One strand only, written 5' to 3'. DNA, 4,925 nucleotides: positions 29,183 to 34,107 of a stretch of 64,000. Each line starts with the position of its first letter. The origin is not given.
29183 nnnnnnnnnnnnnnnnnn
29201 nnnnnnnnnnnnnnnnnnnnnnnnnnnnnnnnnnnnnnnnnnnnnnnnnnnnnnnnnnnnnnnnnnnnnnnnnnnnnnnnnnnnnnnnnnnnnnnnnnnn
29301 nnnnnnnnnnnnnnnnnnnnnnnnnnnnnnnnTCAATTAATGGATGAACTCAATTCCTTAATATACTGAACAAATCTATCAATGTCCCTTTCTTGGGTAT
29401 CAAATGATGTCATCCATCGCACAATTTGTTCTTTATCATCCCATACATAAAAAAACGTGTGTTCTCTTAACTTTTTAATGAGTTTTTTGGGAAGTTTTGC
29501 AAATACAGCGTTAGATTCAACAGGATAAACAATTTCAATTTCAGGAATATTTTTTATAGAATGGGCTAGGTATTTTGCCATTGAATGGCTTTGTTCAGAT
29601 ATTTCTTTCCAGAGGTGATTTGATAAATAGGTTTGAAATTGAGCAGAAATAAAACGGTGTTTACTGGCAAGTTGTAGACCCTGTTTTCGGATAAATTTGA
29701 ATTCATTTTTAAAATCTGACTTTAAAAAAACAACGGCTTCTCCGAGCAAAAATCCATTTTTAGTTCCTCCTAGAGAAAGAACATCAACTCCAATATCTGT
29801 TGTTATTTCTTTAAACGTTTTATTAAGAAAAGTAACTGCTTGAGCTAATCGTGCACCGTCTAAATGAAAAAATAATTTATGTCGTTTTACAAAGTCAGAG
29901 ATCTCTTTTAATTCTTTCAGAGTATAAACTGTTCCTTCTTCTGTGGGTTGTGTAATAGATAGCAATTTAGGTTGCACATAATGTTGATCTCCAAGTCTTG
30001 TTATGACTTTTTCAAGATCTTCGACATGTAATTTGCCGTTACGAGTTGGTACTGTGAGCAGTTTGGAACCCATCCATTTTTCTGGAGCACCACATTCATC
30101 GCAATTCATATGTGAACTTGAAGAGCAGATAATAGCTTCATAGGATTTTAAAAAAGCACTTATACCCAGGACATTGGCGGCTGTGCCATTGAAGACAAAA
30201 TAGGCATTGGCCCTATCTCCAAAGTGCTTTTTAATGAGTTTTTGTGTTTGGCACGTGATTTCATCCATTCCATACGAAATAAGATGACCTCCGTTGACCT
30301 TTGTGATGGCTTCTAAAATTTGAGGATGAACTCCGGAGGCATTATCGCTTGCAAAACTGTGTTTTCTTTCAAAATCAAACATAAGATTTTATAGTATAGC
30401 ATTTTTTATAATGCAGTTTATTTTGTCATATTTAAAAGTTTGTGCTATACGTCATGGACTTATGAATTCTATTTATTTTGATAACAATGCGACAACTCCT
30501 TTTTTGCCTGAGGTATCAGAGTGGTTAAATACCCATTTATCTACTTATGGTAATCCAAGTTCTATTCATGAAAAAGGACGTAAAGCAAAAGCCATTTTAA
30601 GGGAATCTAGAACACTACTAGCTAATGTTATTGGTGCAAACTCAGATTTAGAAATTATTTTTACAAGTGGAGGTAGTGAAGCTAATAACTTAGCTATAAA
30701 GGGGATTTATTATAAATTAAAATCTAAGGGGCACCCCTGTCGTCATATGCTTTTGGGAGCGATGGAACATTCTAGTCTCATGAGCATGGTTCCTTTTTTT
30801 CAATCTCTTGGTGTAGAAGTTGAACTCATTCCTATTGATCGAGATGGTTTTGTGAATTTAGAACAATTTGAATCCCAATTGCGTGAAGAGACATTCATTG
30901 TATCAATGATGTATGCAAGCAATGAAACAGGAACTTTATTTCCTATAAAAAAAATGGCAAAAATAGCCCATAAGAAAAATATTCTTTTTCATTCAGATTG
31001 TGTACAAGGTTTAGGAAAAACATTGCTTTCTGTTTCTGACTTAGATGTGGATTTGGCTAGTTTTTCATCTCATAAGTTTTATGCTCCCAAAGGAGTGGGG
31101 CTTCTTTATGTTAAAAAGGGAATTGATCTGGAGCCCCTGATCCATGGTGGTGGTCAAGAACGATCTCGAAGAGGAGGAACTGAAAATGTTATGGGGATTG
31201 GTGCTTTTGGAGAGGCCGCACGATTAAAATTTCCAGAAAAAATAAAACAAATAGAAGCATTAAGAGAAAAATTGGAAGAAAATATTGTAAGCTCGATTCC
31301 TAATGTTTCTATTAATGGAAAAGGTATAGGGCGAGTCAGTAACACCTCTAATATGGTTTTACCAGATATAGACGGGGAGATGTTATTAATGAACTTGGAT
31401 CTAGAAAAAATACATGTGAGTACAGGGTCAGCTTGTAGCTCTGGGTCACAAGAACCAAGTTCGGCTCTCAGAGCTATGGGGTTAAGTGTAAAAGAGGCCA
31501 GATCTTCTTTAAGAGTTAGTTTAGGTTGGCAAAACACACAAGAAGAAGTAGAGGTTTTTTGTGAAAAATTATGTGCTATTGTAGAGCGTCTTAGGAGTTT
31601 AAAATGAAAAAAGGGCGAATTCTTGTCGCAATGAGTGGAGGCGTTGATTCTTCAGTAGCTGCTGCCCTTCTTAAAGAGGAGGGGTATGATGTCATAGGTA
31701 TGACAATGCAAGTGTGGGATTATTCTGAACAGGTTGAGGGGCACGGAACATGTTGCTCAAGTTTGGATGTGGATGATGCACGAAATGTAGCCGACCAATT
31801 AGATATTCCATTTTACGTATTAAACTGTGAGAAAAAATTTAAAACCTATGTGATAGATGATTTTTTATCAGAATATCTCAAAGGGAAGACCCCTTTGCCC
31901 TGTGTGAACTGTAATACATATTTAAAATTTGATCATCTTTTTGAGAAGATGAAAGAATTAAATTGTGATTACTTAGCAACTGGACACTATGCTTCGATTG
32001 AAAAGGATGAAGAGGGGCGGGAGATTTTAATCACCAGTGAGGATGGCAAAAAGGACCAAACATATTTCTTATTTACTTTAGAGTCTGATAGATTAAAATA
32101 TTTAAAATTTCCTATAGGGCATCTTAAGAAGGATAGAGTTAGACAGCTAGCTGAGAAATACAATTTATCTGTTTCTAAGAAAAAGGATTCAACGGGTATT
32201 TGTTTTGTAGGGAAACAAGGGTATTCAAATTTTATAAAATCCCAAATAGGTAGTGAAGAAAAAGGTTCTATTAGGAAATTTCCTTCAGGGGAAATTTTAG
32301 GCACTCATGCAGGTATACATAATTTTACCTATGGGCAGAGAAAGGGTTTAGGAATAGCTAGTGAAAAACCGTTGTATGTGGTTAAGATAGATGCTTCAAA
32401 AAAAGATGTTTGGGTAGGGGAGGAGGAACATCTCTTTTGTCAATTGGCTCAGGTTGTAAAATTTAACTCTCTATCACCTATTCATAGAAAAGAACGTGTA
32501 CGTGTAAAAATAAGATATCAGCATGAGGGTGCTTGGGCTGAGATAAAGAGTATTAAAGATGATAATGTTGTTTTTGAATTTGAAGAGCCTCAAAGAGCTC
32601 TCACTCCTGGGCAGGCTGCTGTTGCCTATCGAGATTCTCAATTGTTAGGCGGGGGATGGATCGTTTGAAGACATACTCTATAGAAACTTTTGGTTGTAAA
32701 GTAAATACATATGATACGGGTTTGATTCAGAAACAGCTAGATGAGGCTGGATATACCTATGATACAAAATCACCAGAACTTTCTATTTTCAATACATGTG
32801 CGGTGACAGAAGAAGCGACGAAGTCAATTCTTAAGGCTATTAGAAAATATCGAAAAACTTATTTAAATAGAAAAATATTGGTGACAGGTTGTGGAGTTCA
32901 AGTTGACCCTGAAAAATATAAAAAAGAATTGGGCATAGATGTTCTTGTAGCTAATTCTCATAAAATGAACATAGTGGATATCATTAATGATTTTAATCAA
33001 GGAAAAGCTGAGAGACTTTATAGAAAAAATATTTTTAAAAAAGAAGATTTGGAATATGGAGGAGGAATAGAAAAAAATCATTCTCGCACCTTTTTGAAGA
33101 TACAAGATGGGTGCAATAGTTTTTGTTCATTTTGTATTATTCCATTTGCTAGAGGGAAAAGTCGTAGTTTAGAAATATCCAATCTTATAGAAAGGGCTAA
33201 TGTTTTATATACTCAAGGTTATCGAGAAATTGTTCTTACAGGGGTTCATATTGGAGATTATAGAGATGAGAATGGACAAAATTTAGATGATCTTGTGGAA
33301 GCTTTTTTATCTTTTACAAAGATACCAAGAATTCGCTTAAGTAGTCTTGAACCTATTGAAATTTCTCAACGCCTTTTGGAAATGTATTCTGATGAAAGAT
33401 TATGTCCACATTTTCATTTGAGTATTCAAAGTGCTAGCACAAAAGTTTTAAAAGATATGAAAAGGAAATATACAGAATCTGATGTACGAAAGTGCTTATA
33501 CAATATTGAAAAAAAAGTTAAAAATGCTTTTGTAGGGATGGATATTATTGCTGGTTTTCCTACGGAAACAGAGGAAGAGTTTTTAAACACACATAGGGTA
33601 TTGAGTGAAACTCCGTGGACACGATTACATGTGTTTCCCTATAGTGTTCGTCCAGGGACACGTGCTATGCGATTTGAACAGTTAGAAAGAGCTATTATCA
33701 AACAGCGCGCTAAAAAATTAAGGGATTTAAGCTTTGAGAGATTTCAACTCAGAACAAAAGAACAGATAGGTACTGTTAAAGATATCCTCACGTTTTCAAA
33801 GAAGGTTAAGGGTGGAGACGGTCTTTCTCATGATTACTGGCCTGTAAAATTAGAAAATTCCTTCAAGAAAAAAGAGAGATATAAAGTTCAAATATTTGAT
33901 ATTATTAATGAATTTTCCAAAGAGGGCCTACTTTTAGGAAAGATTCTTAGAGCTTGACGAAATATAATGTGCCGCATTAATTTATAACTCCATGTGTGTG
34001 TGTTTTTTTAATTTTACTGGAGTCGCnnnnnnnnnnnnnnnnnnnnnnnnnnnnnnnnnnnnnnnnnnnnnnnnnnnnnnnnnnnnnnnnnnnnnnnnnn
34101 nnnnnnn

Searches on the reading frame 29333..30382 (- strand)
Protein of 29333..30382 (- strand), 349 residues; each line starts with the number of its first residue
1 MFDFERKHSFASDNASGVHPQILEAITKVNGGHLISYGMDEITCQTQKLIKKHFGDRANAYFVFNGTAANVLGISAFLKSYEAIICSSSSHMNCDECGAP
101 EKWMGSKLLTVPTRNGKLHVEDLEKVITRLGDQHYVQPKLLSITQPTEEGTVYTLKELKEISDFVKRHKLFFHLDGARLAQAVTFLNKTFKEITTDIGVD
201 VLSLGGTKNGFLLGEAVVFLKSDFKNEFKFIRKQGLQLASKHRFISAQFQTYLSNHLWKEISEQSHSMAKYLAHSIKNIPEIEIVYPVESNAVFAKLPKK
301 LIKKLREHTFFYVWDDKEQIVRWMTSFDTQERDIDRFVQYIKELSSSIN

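Call 87: search_protein_families(library=pfam, proteins=[window:29333-30382:-], max_evalue=0.00001)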
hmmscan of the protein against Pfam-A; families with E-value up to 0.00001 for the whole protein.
window:29333-30382:- (349 aa): 2 families
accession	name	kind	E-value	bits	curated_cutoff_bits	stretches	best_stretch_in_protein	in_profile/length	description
PF01212.27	Beta_elim_lyase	-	1.2e-44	153.3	27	1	10-296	2-284/288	Beta-eliminating lyase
PF00155.27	Aminotran_1_2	-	3e-07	30.4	19.7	1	23-175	23-185/361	Aminotransferase class I and II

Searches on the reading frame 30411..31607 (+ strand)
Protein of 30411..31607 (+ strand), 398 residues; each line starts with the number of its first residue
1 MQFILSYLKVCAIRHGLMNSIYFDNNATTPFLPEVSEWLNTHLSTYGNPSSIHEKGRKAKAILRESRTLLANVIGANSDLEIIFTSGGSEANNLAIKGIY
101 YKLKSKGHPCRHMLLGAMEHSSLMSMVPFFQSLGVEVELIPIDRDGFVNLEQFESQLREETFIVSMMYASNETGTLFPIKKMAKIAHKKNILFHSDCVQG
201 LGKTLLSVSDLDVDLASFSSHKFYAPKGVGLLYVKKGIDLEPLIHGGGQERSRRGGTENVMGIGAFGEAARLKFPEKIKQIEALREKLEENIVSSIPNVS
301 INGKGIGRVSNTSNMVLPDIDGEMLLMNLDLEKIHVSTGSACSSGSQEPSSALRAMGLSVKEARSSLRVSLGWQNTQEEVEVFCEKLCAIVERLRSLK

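Call 88: search_protein_families(library=pfam, proteins=[window:30411-31607:+], max_evalue=0.00001)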
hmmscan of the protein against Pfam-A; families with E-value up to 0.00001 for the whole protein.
window:30411-31607:+ (398 aa): 1 family
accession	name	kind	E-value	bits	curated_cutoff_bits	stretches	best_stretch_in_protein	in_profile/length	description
PF00266.25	Aminotran_5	-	4.2e-74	250.2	21.5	1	21-383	1-371/371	Aminotransferase class-V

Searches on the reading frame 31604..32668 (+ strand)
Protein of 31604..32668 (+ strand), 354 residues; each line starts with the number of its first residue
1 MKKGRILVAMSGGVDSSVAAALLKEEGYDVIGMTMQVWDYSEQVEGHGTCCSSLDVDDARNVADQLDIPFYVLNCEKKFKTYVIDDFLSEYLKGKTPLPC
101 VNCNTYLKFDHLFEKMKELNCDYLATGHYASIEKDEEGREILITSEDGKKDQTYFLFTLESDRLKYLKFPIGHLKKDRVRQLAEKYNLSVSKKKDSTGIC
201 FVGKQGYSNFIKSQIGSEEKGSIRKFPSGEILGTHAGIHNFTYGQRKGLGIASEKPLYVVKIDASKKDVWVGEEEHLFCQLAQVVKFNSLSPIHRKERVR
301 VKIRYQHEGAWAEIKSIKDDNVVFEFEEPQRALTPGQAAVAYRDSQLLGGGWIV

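Call 88: search_protein_families(library=pfam, proteins=[window:31604-32668:+], max_evalue=0.00001)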
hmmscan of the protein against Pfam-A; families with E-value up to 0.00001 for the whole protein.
window:31604-32668:+ (354 aa): 3 families
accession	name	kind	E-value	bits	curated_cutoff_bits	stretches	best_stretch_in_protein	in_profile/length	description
PF03054.22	tRNA_Me_trans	-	2.6e-78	262.8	20.6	1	5-204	2-202/202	tRNA methyl transferase HUP domain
PF20259.3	tRNA_Me_trans_M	-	1.1e-19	70.2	27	1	209-273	2-66/66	tRNA methyl transferase PRC-barrel domain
PF20258.4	tRNA_Me_trans_C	-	2.4e-16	60.2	20.6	1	285-353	9-77/77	Aminomethyltransferase beta-barrel domain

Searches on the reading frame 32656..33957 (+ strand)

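Call 88: search_protein_families(library=pfam, proteins=[window:32656-33957:+], max_evalue=0.00001)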
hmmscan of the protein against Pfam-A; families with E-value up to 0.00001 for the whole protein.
window:32656-33957:+ (433 aa): 2 families
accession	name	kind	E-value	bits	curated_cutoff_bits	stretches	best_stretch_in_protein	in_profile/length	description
PF00919.26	UPF0004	-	2.7e-20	72.6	27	1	7-97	2-96/98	Uncharacterized protein family UPF0004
PF04055.27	Radical_SAM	-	5e-20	72.8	29.5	1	148-314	2-164/166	Radical SAM superfamily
